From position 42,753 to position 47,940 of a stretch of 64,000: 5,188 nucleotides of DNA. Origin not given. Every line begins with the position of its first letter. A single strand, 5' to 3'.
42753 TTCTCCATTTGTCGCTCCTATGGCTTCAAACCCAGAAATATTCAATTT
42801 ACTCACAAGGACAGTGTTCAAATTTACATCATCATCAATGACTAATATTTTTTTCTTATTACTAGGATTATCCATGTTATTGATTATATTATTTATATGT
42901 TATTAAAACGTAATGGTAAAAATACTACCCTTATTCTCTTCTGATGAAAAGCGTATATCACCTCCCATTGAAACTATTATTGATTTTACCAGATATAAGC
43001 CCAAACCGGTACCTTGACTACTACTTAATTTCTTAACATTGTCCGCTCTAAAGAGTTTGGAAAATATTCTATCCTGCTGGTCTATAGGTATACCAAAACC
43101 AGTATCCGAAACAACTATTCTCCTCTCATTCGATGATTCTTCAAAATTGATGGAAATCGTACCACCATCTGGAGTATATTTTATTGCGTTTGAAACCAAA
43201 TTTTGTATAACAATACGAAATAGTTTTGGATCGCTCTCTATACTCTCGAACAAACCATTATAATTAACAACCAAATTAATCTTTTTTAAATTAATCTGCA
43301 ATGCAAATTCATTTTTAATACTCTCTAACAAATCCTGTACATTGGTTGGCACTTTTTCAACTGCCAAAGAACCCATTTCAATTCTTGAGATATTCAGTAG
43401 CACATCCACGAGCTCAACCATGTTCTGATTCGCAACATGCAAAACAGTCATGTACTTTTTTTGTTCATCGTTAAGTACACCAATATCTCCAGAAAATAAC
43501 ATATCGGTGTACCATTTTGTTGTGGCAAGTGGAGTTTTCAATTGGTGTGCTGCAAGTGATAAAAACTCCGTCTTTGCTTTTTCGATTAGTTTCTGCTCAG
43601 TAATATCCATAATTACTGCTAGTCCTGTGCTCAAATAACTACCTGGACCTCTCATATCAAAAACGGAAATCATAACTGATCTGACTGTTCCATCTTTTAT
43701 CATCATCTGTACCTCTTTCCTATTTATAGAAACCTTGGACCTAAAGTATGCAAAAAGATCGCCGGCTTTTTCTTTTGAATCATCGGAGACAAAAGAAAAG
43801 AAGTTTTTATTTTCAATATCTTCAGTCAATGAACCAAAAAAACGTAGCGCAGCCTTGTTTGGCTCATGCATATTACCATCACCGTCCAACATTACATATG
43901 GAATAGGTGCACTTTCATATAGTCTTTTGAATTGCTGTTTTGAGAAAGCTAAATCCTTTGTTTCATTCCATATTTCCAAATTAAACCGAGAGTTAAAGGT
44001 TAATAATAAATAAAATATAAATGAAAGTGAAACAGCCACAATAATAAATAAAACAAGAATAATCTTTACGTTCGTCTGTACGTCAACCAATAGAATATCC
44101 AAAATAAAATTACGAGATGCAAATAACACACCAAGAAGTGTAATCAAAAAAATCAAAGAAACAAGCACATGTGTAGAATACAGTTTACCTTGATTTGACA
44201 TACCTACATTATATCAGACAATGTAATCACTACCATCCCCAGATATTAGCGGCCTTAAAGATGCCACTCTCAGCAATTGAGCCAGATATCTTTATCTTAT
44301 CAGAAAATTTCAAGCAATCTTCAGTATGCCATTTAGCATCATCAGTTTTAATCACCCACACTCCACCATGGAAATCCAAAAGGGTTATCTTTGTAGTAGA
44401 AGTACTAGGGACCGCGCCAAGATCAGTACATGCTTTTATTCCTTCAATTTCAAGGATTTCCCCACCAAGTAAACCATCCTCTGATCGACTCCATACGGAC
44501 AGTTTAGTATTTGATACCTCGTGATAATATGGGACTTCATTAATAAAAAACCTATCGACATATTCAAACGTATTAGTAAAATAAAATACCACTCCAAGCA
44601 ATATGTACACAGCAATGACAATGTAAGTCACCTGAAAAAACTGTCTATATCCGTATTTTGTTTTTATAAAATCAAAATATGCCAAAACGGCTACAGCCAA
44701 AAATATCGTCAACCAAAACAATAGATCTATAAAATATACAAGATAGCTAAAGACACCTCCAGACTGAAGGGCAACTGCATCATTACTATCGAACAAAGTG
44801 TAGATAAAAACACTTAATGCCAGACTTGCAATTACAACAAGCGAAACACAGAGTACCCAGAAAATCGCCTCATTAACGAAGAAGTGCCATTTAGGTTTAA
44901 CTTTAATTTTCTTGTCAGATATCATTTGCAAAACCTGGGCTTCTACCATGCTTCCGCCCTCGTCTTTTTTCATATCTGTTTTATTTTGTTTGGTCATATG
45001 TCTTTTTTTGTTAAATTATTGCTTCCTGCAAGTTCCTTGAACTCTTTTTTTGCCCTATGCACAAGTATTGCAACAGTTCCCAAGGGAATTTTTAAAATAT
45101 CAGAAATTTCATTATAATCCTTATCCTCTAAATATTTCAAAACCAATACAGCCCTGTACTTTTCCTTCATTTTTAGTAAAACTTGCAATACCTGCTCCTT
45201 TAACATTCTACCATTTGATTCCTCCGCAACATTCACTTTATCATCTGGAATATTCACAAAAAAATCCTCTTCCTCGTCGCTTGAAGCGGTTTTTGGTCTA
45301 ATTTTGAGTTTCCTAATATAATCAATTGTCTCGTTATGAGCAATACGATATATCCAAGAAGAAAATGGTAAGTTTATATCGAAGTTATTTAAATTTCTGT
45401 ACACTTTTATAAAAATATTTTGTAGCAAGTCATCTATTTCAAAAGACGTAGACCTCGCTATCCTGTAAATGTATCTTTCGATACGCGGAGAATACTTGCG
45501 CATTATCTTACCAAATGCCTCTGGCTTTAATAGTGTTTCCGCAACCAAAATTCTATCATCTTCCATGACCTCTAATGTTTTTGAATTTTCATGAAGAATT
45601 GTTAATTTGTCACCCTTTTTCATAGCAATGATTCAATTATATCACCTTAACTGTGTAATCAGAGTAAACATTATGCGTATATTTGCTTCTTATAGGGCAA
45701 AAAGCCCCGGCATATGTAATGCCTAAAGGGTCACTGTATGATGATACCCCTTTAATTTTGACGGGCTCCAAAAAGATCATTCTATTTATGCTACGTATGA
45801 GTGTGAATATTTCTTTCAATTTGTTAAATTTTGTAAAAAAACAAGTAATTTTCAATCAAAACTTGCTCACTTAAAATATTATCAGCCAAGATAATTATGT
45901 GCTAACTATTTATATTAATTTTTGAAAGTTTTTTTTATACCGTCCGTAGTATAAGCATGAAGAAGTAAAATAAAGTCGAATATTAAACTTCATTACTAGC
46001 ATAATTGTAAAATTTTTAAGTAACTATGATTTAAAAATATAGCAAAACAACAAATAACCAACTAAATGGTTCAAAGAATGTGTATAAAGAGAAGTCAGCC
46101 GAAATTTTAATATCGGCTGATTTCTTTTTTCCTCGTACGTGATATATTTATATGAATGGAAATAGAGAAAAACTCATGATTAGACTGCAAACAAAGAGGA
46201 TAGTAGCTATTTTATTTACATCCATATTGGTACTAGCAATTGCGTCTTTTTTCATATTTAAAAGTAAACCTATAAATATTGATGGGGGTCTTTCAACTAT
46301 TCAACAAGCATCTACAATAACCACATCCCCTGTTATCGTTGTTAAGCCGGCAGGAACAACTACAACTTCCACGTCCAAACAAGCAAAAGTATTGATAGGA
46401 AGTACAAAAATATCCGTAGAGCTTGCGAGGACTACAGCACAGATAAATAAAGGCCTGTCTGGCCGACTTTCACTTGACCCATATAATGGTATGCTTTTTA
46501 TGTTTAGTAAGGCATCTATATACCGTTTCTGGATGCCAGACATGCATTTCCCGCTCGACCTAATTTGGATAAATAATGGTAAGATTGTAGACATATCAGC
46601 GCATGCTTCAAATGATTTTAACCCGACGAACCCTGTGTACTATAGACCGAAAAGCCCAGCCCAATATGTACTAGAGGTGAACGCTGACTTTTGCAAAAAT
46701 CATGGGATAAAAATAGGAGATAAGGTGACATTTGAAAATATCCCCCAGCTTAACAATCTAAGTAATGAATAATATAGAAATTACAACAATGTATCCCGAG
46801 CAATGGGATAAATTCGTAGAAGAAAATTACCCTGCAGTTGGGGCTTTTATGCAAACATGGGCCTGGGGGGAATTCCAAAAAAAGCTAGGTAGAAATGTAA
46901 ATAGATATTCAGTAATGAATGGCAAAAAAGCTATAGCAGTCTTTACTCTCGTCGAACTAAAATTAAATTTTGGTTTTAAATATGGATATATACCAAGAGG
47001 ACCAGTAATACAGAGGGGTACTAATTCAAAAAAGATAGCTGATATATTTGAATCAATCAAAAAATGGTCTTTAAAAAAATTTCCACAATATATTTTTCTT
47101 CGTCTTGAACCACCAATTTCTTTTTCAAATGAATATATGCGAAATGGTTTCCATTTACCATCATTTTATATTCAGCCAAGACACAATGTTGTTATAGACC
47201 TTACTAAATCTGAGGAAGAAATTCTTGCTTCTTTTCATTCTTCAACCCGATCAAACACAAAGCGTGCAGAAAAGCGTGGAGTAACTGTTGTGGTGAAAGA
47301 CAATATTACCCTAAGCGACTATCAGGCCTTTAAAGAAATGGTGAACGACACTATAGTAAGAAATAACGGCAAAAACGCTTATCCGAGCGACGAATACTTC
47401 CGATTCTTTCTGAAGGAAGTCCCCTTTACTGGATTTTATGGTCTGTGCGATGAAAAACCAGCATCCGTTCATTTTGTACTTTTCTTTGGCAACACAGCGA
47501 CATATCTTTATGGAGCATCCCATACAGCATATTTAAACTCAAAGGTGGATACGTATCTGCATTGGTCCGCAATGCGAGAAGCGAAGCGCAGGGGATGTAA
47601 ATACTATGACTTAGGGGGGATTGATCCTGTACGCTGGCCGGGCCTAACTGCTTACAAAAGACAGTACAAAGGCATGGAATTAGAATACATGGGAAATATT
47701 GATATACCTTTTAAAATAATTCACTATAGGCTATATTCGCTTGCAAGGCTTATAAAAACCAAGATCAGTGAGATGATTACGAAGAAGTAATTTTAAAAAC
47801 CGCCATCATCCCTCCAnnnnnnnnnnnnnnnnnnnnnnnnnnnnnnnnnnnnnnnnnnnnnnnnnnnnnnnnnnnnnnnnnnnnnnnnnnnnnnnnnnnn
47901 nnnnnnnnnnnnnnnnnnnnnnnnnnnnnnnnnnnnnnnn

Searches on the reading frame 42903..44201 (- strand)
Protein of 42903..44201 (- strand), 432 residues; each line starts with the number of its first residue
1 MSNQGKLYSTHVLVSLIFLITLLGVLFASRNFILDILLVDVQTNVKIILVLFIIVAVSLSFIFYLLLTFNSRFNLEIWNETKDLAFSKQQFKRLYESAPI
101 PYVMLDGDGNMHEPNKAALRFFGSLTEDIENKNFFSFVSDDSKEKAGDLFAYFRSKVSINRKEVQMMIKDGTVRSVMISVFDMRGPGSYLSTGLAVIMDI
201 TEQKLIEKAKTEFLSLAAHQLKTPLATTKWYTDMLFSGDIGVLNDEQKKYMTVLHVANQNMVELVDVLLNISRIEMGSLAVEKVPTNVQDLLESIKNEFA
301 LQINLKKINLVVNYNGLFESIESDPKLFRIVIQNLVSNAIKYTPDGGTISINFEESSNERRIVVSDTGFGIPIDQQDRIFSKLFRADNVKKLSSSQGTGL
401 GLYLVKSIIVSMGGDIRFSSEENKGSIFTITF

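Call 27: search_protein_families(library=pfam, proteins=[window:42903-44201:-], max_evalue=0.0001)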
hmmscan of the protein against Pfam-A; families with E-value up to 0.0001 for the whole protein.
window:42903-44201:- (432 aa): 4 families
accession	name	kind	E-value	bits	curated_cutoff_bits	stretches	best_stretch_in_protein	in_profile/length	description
PF02518.31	HATPase_c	-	4.7e-26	91.8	26.4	1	324-432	2-107/111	Histidine kinase-, DNA gyrase B-, and HSP90-like ATPase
PF00512.31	HisKA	-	5.1e-11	42.9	26.9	1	209-277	1-66/66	His Kinase A (phospho-acceptor) domain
PF00989.32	PAS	-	2.2e-06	28.1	22.6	1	90-194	2-107/113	PAS fold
PF13426.13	PAS_9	-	3.6e-06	27.6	27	1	101-202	3-103/103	PAS domain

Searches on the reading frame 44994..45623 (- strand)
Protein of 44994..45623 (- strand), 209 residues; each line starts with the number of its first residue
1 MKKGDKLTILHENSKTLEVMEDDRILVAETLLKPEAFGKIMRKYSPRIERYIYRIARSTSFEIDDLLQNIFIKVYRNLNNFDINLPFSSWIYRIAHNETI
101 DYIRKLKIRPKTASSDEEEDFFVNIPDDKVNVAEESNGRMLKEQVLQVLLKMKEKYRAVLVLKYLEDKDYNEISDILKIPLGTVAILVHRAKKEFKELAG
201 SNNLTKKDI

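Call 27: search_protein_families(library=pfam, proteins=[window:44994-45623:-], max_evalue=0.0001)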
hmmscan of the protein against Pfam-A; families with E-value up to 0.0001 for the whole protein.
window:44994-45623:- (209 aa): 3 families
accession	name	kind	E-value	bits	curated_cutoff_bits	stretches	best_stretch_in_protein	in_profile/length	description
PF04542.20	Sigma70_r2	-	3.6e-16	59.1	24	1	41-106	2-68/71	Sigma-70 region 2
PF08281.18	Sigma70_r4_2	-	2e-13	50.2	25.7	1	143-194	2-53/54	Sigma-70, region 4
PF04545.22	Sigma70_r4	-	4.3e-06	26.6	24.1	1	149-191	2-44/50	Sigma-70, region 4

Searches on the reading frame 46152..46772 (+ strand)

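Call 27: search_protein_families(library=pfam, proteins=[window:46152-46772:+], max_evalue=0.0001)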
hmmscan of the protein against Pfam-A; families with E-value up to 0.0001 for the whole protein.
window:46152-46772:+ (206 aa): 1 family
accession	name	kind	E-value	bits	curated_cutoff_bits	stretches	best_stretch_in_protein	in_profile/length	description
PF02643.20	DUF192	-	7e-27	93.8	27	1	87-194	1-96/96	Uncharacterized ACR, COG1430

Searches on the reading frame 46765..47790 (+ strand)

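Call 27: search_protein_families(library=pfam, proteins=[window:46765-47790:+], max_evalue=0.0001)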
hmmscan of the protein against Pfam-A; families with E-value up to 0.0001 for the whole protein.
window:46765-47790:+ (341 aa): 2 families
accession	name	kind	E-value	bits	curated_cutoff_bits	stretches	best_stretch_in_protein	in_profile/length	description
PF02388.22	FemAB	-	1.1e-37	130.3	24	3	232-327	307-404/406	FemAB family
PF13480.13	Acetyltransf_6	-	8.7e-12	45.8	22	1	161-299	7-143/143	Acetyltransferase (GNAT) domain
